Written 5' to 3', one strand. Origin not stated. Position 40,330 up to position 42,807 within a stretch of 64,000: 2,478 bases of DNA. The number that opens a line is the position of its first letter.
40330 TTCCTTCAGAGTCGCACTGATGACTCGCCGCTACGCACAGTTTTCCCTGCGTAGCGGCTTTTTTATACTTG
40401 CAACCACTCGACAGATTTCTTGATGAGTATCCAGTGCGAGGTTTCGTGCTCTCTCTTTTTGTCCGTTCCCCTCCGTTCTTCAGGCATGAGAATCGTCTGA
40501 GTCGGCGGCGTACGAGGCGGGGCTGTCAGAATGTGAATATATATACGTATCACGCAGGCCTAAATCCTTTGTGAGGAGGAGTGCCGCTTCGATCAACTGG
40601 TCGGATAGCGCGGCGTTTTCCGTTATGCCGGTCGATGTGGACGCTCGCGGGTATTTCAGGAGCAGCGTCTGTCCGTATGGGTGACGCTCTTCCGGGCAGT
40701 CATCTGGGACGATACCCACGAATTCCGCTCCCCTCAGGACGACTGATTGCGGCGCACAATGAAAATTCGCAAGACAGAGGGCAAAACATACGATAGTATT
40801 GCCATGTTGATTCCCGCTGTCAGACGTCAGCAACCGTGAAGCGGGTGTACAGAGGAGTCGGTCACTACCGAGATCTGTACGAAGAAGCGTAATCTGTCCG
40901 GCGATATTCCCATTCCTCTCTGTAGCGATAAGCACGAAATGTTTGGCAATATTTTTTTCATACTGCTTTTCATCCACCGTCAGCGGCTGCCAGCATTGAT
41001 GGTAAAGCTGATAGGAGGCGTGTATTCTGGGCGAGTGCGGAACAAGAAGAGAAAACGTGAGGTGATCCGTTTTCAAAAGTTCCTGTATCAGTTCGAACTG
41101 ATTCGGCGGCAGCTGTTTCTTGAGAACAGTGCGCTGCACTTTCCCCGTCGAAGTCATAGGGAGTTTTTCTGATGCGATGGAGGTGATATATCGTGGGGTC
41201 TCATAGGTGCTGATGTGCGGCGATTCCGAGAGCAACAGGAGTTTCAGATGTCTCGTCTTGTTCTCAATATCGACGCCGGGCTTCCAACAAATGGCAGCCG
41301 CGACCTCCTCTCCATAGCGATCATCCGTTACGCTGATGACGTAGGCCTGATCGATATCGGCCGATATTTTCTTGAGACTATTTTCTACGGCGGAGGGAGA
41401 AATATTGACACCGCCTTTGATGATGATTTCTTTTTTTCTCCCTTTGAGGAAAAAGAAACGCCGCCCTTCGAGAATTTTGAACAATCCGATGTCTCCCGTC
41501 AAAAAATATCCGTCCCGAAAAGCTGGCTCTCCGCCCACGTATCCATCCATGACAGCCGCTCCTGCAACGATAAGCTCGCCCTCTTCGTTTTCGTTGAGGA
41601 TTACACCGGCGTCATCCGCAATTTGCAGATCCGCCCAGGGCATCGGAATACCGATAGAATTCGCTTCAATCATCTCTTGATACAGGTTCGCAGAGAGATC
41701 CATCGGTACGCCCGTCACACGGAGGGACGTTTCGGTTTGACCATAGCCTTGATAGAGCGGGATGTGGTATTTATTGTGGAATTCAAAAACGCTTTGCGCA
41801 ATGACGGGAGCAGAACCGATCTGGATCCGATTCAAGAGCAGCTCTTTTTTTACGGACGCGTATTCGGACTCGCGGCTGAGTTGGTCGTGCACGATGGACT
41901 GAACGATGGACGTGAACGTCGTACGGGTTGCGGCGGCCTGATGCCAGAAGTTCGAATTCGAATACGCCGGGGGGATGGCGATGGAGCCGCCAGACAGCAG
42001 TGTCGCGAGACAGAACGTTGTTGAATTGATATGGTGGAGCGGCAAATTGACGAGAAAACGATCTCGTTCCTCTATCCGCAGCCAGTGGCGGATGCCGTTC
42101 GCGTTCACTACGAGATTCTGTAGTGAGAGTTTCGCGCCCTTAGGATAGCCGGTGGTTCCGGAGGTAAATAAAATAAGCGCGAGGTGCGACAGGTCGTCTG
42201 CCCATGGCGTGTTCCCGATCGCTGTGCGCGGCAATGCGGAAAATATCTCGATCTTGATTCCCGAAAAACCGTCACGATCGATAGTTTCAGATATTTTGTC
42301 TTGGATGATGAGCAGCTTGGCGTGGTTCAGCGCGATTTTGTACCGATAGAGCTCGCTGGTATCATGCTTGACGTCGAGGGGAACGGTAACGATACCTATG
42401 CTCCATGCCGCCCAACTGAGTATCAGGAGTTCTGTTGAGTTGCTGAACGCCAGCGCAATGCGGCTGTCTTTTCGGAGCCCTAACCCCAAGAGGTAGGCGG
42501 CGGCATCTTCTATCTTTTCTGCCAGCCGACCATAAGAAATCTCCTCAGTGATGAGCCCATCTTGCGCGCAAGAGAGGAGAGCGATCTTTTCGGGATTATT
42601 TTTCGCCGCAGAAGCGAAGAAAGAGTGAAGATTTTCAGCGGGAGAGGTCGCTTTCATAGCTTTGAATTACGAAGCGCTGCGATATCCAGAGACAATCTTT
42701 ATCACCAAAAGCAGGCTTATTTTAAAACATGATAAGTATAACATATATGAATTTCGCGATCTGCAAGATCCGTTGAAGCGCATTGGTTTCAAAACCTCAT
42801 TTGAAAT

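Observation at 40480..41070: C-terminal domain of about 195 aa, of unknown function, fused to the adenylating enzyme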

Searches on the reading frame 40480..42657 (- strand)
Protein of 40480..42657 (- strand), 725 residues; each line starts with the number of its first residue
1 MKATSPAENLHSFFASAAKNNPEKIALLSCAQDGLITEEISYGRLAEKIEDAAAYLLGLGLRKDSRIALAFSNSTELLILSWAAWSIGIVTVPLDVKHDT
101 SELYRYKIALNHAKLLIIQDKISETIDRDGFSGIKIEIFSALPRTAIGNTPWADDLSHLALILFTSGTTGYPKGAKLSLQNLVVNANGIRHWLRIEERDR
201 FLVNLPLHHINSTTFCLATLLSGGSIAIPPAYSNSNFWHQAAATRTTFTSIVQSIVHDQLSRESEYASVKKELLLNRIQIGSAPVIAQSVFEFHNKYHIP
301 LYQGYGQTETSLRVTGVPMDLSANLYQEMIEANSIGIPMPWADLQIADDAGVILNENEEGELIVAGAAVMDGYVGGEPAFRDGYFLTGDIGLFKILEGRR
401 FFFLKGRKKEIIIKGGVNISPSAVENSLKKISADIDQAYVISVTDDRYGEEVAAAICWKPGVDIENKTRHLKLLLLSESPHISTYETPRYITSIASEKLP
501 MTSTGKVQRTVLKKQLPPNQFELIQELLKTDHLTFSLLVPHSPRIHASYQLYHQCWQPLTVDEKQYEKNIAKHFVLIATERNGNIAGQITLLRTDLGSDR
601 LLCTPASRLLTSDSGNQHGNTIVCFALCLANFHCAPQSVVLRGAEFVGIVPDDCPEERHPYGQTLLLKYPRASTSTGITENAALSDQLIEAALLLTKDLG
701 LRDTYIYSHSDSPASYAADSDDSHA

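Call 3: search_protein_families(library=pfam, proteins=[window:40480-42657:-], max_evalue=10)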
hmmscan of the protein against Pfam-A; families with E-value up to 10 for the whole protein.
window:40480-42657:- (725 aa): 2 families
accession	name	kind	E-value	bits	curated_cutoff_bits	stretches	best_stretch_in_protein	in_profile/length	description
PF00501.34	AMP-binding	-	1.2e-58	199.2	29.9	1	15-373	2-383/384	AMP-binding enzyme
PF13193.12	AMP-binding_C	-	6.2e-05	24.3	24.5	1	424-506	2-76/76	AMP-binding enzyme C-terminal domain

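Call 4: search_protein_families(library=ncbifam, proteins=[window:40480-42657:-], max_evalue=10)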
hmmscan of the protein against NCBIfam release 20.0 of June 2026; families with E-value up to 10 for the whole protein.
window:40480-42657:- (725 aa): 108 families (the best 25 are shown)
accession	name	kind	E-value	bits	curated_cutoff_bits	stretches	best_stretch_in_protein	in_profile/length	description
NF004837.0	PRK06187.1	subfamily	1e-80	271.5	476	2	155-517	168-523/531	long-chain-fatty-acid--CoA ligase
NF002966.0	PRK03640.1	equivalog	2.7e-58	197.7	556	1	17-515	11-479/483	o-succinylbenzoate--CoA ligase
TIGR01923.1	menE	equivalog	4.3e-58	197.2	330.15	1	42-510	2-440/442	o-succinylbenzoate--CoA ligase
NF004511.1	PRK05852.1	equivalog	1.1e-56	192.5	650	1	12-515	3-503/505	FadD7 family fatty acid--CoA ligase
NF004114.0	PRK05605.1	equivalog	2e-56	191.5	766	2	157-516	221-569/575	long-chain-fatty-acid--CoA ligase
NF005702.0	PRK07514.1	subfamily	1.1e-53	182.4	558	1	8-515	3-499/506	malonyl-CoA synthase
NF052269.1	Staph_lig_FadD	equivalog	3.3e-51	174.2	650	1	17-516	9-493/499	long-chain-fatty-acid--CoA ligase FadD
NF005307.0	PRK06839.1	equivalog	1.6e-50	172.2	748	1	20-515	14-492/496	o-succinylbenzoate--CoA ligase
NF006572.0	PRK09088.1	equivalog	4.5e-49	167.4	696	1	17-516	10-487/491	acyl-CoA synthetase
NF009233.0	PRK12583.1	subfamily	1.8e-48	165.3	832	2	162-514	206-548/558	fatty acid CoA ligase family protein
NF005714.0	PRK07529.1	subfamily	1.6e-46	158.9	632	2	158-515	219-575/640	acyl-CoA synthetase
NF004808.0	PRK06155.1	equivalog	5e-46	157.1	722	1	38-515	45-521/542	ATP-dependent acyl-CoA ligase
NF006181.0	PRK08314.1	subfamily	6.7e-46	156.7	705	2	155-514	202-552/563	long-chain-fatty-acid--CoA ligase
NF006182.0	PRK08316.1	subfamily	2.4e-44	151.7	663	1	9-515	12-516/523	fatty acyl-CoA synthetase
NF004797.0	PRK06145.1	equivalog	3.3e-44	151.1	850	1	9-516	3-495/499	acyl-CoA synthetase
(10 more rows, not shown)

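Call 6: find_homologous_proteins(query=window:40480-42657:-, max_evalue=1e-10)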
Query window:40480-42657:- (725 aa): 2493 proteins with E <= 1e-10 among 8000 candidates; the best 120 are listed.
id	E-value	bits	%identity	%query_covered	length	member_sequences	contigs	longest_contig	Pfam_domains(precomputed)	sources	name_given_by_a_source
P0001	0.0e+0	1534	100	93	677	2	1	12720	PF00501.35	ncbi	ncbi:MAG: class I adenylate-forming enzyme family protein, partial [Candidatus Moraniibacteriota bac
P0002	0.0e+0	1093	66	100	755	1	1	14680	PF00501.35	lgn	-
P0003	0.0e+0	1091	67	99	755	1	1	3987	PF00501.35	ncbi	-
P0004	7.8e-270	915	56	99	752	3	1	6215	PF00501.35,PF13193.13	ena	-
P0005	2.4e-268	910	56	99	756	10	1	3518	PF00501.35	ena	-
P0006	2.6e-268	910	56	98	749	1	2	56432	PF00501.35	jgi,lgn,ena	jgi:long-chain acyl-CoA synthetase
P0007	4.0e-266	903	56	99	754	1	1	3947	PF00501.35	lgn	-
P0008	4.1e-266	903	57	98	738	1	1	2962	PF00501.35,PF13193.13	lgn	-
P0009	3.3e-265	900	55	98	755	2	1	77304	PF00501.35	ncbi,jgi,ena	-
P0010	3.9e-264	896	54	99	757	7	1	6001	PF00501.35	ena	-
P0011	4.3e-264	896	55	99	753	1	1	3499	PF00501.35,PF13193.13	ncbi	-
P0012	5.1e-264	896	55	99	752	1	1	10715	PF00501.35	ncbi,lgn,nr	ncbi:MAG: class I adenylate-forming enzyme family protein [bacterium]|nr:class I adenylate-forming e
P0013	2.1e-263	894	55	98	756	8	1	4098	PF00501.35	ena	-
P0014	9.6e-262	888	55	99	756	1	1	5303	PF00501.35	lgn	-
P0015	4.0e-261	886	55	99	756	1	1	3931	PF00501.35,PF13193.13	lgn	-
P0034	1.8e-252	858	53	98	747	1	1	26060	PF00501.35,PF13193.13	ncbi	-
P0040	3.5e-251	853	53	98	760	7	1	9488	PF00501.35,PF13193.13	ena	-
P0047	1.7e-249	848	54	99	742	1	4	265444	PF00501.35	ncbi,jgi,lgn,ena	-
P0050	3.2e-248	844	53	99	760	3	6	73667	PF00501.35,PF13193.13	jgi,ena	-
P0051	4.4e-248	843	53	98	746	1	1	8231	PF00501.35,PF13193.13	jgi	jgi:long-chain acyl-CoA synthetase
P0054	2.1e-247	841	53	98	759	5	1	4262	PF00501.35,PF13193.13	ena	-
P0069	2.6e-245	834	52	99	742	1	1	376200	PF00501.35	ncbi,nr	ncbi:acyl--CoA ligase [Candidatus Kaiserbacteria bacterium]|nr:acyl--CoA ligase [Candidatus Kaiserba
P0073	1.9e-244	831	53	98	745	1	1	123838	PF00501.35,PF13193.13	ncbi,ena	-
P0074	4.0e-243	827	53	98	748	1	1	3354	PF00501.35,PF13193.13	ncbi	-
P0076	7.1e-243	826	52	99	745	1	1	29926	PF00501.35,PF13193.13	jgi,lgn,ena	-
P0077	8.3e-243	826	52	98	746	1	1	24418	PF00501.35,PF13193.13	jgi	jgi:long-chain acyl-CoA synthetase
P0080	2.4e-242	824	51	99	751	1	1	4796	PF00501.35,PF13193.13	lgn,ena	-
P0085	3.3e-241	821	52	99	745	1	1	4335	PF00501.35,PF13193.13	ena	-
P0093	6.9e-240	816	51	99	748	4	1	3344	PF00501.35,PF13193.13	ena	-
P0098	3.4e-238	811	50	99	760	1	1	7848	PF00501.35,PF13193.13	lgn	-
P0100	8.4e-238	809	52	98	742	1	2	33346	PF00501.35,PF13193.13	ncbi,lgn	ncbi:MAG: class I adenylate-forming enzyme family protein [Minisyncoccia bacterium]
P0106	1.3e-233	795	53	98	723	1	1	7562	PF00501.35,PF13193.13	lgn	-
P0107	3.5e-233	794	51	99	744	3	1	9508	PF00501.35,PF13193.13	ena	-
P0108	5.5e-232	790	51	98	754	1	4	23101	PF00501.35,PF13193.13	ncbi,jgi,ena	ncbi:MAG TPA: class I adenylate-forming enzyme family protein [Candidatus Paceibacterota bacterium]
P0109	1.2e-231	789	52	98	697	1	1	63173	PF00501.35,PF13193.13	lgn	-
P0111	5.9e-229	780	50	98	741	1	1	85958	PF00501.35,PF13193.13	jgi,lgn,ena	-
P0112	7.5e-224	763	56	87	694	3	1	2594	PF00501.35,PF13193.13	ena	-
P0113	6.1e-222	757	63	77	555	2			PF00501.35,PF13193.13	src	-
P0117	1.5e-216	739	58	81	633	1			PF00501.35,PF13193.13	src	-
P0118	1.5e-215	736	51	98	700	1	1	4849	PF00501.35,PF13193.13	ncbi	-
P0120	1.5e-214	732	51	95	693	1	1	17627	PF00501.35,PF13193.13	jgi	jgi:acyl-CoA synthetase (AMP-forming)/AMP-acid ligase II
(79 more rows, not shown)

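Call 23: find_encoding_contigs(protein=P0069, flank=10000, max_places=2)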
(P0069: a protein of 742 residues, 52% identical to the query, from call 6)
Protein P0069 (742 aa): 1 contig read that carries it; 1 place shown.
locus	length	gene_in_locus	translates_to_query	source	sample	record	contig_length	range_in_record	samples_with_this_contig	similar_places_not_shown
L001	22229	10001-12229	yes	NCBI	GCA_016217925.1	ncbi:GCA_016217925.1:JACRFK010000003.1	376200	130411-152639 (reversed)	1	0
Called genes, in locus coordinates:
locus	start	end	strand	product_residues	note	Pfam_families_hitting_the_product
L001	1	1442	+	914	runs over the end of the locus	PF02463:SMC_N (faint), PF03193:RsgA_GTPase (faint), PF13191:AAA_16 (faint), PF13555:AAA_29 (faint), PF20720:nSTAND3 (faint), PF00005:ABC_tran (faint), PF13304:AAA_21 (faint), PF17760:UvrA_inter, +1 more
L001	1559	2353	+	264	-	-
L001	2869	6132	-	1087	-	PF25596:CPSase_L_D1, PF02222:ATP-grasp (weak), PF02786:CPSase_L_D2, PF02787:CPSase_L_D3, PF25596:CPSase_L_D1, PF02222:ATP-grasp, PF02786:CPSase_L_D2, PF02142:MGS, +5 more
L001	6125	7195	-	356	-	PF00988:CPSase_sm_chain, PF00117:GATase, PF07722:Peptidase_C26 (weak)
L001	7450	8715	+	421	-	PF01541:GIY-YIG (faint), PF27096:UvrC_M, PF02151:UVR, PF08459:UvrC_RNaseH_dom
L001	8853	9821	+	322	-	PF01820:Dala_Dala_lig_N, PF02655:ATP-grasp_3 (weak), PF07478:Dala_Dala_lig_C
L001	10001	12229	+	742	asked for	PF00501:AMP-binding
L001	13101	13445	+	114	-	PF00076:RRM_1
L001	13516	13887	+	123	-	-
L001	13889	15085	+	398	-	-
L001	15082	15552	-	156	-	PF09424:YqeY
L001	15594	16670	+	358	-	PF02646:RmuC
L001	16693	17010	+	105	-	PF00829:Ribosomal_L21p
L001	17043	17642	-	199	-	PF21176:RecR_HhH (weak), PF13662:Toprim_4, PF21175:RecR_C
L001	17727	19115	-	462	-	PF00772:DnaB, PF13481:AAA_25, PF03796:DnaB_C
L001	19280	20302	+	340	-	PF04545:Sigma70_r4, PF05066:HARE-HTH (weak)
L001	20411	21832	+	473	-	-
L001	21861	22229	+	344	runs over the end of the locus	PF02618:YceG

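Call 24: find_encoding_contigs(protein=P0002, flank=10000, max_places=2)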
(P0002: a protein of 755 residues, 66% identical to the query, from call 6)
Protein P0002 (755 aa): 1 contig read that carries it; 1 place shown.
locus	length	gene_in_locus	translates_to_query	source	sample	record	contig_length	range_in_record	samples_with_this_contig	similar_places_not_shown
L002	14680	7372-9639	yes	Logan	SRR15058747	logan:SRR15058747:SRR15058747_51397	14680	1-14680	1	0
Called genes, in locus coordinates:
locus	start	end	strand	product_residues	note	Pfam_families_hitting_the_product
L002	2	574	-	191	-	?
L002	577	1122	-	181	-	PF01648:ACPS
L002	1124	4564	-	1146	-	PF00698:Acyl_transf_1, PF00106:adh_short, PF08659:KR, PF21089:PKS_DH_N, PF14765:PS-DH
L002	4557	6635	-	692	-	PF00109:ketoacyl-synt, PF02801:Ketoacyl-synt_C, PF00109:ketoacyl-synt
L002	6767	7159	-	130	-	-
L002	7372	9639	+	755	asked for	PF00501:AMP-binding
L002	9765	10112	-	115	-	-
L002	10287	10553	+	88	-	PF00312:Ribosomal_S15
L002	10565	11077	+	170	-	PF01936:NYN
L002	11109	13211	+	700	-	PF01138:RNase_PH, PF03725:RNase_PH_C (weak), PF03726:PNPase (weak), PF01138:RNase_PH, PF00013:KH_1, PF00575:S1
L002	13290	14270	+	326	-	-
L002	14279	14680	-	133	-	?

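Call 25: find_encoding_contigs(protein=P0047, flank=10000, max_places=2)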
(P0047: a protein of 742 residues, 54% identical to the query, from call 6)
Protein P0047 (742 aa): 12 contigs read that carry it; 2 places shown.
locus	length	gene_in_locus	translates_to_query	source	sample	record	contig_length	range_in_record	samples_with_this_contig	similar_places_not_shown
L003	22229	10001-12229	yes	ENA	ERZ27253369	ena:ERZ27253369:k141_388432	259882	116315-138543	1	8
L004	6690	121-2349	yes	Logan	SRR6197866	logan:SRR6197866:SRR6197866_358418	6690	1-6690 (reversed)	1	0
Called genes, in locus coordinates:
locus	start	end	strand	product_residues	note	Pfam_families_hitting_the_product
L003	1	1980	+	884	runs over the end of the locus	PF00005:ABC_tran (faint), PF02463:SMC_N (faint), PF03193:RsgA_GTPase (faint), PF13191:AAA_16 (faint), PF13476:AAA_23 (faint), PF13555:AAA_29 (faint), PF20703:nSTAND1 (faint), PF17760:UvrA_inter, +3 more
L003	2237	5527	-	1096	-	PF25596:CPSase_L_D1, PF02222:ATP-grasp, PF02786:CPSase_L_D2, PF02787:CPSase_L_D3, PF25596:CPSase_L_D1, PF02786:CPSase_L_D2, PF02222:ATP-grasp, PF02142:MGS, +5 more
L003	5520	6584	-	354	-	PF00988:CPSase_sm_chain, PF00117:GATase, PF07722:Peptidase_C26 (weak)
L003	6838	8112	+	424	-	PF27096:UvrC_M, PF02151:UVR (weak), PF08459:UvrC_RNaseH_dom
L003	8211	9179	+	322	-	PF01820:Dala_Dala_lig_N, PF02655:ATP-grasp_3, PF07478:Dala_Dala_lig_C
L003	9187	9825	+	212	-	PF13847:Methyltransf_31, PF08241:Methyltransf_11, PF13649:Methyltransf_25 (weak)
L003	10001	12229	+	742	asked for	PF00501:AMP-binding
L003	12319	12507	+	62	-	-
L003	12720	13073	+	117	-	PF00076:RRM_1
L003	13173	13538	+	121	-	-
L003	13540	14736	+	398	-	-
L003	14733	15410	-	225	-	PF09424:YqeY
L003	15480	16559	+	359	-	PF02646:RmuC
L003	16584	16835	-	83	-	-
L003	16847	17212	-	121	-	-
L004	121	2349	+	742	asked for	PF00501:AMP-binding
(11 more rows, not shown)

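Call 46: predict_structure(alignment_id=A1)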
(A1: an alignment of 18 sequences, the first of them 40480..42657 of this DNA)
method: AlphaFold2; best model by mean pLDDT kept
length: 725 residues; sequences in the alignment: 18
mean_pLDDT: 79.3   pTM: 0.64
mean pLDDT of the five models: 79.3, 79.0, 78.2, 73.3, 69.4
residues with pLDDT >= 90: 228; 70-90: 340; 50-70: 97; < 50: 60
segments of 3 or more residues with pLDDT < 50: 1-5, 166-172, 371-378, 632-641, 656-661, 710-725
pLDDT, mean of each block of 10 residues (from residue 1): 55 92 96 91 95 93 93 93 95 81 78 89 71 84 73 89 55 69 89 93 86 91 93 81 95 83 91 93 71 92 70 83 89 86 86 90 69 45 69 92 73 56 81 91 70 91 90 81 76 88 65 83 91 88 82 68 79 85 86 86 80 72 78 40 70 50 69 64 82 85 75 29 27
secondary structure, 60 per line:
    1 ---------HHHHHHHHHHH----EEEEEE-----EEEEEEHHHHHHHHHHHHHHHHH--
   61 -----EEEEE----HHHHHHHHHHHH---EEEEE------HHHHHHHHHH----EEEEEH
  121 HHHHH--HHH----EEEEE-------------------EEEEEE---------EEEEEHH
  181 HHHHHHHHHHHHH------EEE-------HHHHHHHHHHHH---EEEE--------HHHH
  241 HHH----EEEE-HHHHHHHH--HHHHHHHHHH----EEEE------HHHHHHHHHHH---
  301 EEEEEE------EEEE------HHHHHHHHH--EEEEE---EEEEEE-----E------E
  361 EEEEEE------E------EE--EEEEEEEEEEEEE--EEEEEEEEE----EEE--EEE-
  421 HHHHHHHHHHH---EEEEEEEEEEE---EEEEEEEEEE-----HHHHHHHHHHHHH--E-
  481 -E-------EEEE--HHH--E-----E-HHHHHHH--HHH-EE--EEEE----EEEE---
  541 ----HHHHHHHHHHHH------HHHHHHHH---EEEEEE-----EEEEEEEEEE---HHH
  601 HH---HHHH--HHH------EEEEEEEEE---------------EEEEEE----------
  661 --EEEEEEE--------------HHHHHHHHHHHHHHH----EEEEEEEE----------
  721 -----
elements in order (helices of 4 or more, strands of 3 or more residues): H10-20 E25-30 E36-41 H42-58 E66-70 H75-86 E90-94 H101-110 E115-119 H120-125 E135-139 E159-164 E174-178 H179-193 E200-202 H210-221 E225-228 H237-243 E248-251 H253-260 H263-272 E277-280 H287-297 E301-306 E313-316 H323-331 E334-338 E342-347 E360-366 E384-396 E399-407 E412-414 E417-419 H421-431 E435-445 E449-458 H464-476 E490-493 H509-515 E526-529 E534-537 H545-556 H563-570 E574-579 E585-594 H598-602 H606-609 E621-629 E645-650 E663-669 H684-698 E703-710
